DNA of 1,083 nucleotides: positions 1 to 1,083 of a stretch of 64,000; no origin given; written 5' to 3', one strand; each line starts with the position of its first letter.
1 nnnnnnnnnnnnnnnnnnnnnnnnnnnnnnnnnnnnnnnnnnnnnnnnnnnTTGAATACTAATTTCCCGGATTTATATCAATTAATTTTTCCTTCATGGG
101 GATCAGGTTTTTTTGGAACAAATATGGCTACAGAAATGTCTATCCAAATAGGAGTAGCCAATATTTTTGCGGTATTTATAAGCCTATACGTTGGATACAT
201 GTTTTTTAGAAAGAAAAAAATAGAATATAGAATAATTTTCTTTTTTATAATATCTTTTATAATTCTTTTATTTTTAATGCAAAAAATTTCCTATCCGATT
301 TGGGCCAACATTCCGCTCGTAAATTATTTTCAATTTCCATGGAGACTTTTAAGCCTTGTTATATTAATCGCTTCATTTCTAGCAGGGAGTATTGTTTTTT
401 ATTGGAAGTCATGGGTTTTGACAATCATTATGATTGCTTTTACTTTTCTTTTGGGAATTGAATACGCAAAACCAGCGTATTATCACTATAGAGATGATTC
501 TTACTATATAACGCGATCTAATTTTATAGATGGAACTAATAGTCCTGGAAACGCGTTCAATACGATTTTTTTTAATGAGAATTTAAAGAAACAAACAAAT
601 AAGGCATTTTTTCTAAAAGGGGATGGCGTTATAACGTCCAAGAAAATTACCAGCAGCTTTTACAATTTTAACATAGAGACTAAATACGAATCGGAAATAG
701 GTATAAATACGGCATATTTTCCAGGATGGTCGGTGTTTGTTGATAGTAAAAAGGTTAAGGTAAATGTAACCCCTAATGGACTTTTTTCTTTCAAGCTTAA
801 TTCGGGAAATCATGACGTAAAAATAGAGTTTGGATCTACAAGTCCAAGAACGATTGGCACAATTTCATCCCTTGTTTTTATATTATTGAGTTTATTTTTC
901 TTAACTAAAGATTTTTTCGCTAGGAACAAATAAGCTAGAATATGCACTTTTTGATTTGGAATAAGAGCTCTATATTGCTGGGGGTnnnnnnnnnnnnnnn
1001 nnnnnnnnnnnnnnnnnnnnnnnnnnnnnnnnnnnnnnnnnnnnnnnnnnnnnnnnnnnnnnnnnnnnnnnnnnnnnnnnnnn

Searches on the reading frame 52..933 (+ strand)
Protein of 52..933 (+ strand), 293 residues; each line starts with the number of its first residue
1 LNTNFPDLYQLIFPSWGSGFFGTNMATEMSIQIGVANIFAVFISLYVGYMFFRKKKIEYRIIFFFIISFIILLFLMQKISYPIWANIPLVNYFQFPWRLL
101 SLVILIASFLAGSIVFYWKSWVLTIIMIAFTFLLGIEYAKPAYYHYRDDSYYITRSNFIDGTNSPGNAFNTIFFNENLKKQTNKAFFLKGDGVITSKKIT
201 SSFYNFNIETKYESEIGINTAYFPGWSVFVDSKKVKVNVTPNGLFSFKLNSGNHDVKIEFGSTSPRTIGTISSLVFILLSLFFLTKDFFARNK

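Call 14: search_protein_families(library=pfam, proteins=[window:52-933:+], max_evalue=0.00001)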
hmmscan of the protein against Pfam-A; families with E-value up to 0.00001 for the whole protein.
window:52-933:+ (293 aa): 1 family
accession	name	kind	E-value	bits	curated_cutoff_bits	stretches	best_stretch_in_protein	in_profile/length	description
PF09586.16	YfhO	-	3.6e-07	29.4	28.5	1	194-260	757-823/835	Bacterial membrane protein YfhO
